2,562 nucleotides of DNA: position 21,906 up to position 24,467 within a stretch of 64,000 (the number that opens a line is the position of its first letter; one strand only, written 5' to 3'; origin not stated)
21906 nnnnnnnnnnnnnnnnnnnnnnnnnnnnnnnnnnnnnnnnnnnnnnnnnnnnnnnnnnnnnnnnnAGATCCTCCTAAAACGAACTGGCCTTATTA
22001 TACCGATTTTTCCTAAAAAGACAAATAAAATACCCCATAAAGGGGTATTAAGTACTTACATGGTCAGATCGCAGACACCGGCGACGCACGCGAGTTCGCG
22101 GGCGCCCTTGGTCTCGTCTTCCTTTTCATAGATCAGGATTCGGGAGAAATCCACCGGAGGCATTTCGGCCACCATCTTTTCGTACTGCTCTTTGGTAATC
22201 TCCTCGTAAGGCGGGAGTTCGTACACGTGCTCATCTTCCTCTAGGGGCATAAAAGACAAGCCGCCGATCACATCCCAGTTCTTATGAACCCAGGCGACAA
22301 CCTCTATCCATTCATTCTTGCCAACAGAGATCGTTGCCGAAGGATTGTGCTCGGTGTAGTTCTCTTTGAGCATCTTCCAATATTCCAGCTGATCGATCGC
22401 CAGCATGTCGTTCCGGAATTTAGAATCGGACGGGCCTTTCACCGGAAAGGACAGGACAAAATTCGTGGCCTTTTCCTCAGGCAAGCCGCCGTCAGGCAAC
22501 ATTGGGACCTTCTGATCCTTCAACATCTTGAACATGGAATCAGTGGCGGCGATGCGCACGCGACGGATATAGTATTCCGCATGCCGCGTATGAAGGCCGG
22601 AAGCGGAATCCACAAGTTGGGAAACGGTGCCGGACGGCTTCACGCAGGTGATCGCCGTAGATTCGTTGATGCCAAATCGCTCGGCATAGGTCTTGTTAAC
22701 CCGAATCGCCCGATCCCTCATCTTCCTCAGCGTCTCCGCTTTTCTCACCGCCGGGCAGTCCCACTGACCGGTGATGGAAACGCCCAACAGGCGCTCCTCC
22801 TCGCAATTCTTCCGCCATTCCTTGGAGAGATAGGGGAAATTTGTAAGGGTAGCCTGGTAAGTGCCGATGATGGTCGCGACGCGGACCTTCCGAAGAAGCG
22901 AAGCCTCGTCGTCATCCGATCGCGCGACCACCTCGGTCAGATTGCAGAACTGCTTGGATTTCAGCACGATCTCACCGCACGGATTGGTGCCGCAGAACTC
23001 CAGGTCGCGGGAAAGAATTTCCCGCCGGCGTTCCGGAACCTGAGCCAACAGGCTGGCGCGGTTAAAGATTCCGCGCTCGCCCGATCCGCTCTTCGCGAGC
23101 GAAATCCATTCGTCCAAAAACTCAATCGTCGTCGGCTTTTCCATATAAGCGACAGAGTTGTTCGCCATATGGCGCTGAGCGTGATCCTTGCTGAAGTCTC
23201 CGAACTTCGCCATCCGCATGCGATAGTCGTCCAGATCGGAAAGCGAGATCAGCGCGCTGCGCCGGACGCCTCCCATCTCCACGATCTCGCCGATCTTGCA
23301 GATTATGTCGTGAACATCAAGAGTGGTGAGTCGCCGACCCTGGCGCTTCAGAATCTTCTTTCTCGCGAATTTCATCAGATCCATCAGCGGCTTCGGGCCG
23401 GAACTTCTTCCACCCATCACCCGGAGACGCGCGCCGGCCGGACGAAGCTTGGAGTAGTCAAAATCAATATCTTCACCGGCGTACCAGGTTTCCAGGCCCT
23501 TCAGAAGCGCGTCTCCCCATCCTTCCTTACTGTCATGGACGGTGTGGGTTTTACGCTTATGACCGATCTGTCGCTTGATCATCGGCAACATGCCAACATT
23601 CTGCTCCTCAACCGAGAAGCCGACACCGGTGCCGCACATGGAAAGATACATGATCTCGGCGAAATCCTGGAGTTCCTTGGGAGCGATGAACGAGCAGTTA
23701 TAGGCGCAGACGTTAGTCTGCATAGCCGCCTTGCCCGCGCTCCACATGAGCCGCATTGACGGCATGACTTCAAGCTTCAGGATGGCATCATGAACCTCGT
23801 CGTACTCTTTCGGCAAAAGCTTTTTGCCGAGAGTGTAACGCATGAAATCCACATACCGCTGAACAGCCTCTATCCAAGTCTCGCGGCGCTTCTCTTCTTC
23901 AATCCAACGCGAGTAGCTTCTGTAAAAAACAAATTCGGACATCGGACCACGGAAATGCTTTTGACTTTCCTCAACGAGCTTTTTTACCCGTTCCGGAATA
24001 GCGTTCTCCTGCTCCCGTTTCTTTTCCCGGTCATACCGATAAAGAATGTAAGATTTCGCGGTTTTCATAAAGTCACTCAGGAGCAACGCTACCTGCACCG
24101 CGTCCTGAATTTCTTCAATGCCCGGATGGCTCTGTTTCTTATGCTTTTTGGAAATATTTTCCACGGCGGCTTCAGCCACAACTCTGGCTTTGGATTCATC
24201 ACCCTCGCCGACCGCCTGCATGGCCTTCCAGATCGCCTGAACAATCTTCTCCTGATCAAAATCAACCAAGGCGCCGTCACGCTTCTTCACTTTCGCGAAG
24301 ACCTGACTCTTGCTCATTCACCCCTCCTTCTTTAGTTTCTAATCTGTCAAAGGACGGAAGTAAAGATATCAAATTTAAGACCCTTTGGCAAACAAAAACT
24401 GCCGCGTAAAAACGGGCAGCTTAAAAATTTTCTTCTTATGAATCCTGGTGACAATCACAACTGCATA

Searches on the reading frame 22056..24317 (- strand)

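Call 3: search_protein_families(library=pfam, proteins=[window:22056-24317:-])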
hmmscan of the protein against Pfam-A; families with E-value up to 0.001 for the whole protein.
window:22056-24317:- (753 aa): 4 families
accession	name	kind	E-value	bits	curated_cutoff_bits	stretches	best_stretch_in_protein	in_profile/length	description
PF03477.21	ATP-cone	-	1.2e-18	67.8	25.8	1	9-98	2-87/88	ATP cone domain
PF17975.6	RNR_Alpha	-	4.2e-11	43.7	26.4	1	111-190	6-95/101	Ribonucleotide reductase alpha domain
PF02867.20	Ribonuc_red_lgC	-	2.6e-06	26.8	23.9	0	444-517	209-290/523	Ribonucleotide reductase, barrel domain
PF21995.1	RNR-II_ins_dom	-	2.2e-05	25.1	27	1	254-316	33-101/107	B12-dependent ribonucleotide reductase, insertion domain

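Call 4: search_protein_families(library=ncbifam, proteins=[window:22056-24317:-])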
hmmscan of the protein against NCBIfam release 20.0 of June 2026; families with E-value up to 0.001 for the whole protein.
window:22056-24317:- (753 aa): 11 families
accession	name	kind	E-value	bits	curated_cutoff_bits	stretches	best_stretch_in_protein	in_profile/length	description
TIGR02505.1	RTPR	equivalog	6.6e-82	275.8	340.05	3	257-519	175-448/724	ribonucleoside-triphosphate reductase, adenosylcobalamin-dependent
NF005010.0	PRK06406.1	subfamily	8.8e-21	73.8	1125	1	8-107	5-105/771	vitamin B12-dependent ribonucleotide reductase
NF005497.0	PRK07111.1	equivalog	6.6e-19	67.7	764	1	7-119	2-113/746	anaerobic ribonucleoside triphosphate reductase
NF006732.0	PRK09263.1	equivalog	6.4e-17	61.2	657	1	9-120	4-111/712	anaerobic ribonucleoside-triphosphate reductase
NF006207.0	PRK08332.1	equivalog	2e-16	58.5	2400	1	8-122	4-115/1684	vitamin B12-dependent ribonucleotide reductase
NF006126.0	PRK08270.1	equivalog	3.4e-16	58.7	548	1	8-116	3-106/684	ribonucleoside triphosphate reductase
NF009028.0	PRK12364.1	equivalog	8.1e-15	53.9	1377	1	9-124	2-123/842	ribonucleoside-diphosphate reductase subunit alpha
NF005544.0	PRK07207.1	equivalog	2.9e-13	48.5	965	1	7-107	33-140/965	ribonucleoside-diphosphate reductase subunit alpha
TIGR02504.1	NrdJ_Z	equivalog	3.6e-13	49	399.95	1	257-517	84-358/606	adenosylcobalamin-dependent ribonucleoside-diphosphate reductase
NF009029.0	PRK12365.1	equivalog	2.1e-10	39.3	1350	1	4-121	114-238/1046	ribonucleoside-diphosphate reductase subunit alpha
NF006417.0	PRK08665.1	equivalog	2.1e-06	26.3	961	0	280-463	122-296/759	vitamin B12-dependent ribonucleotide reductase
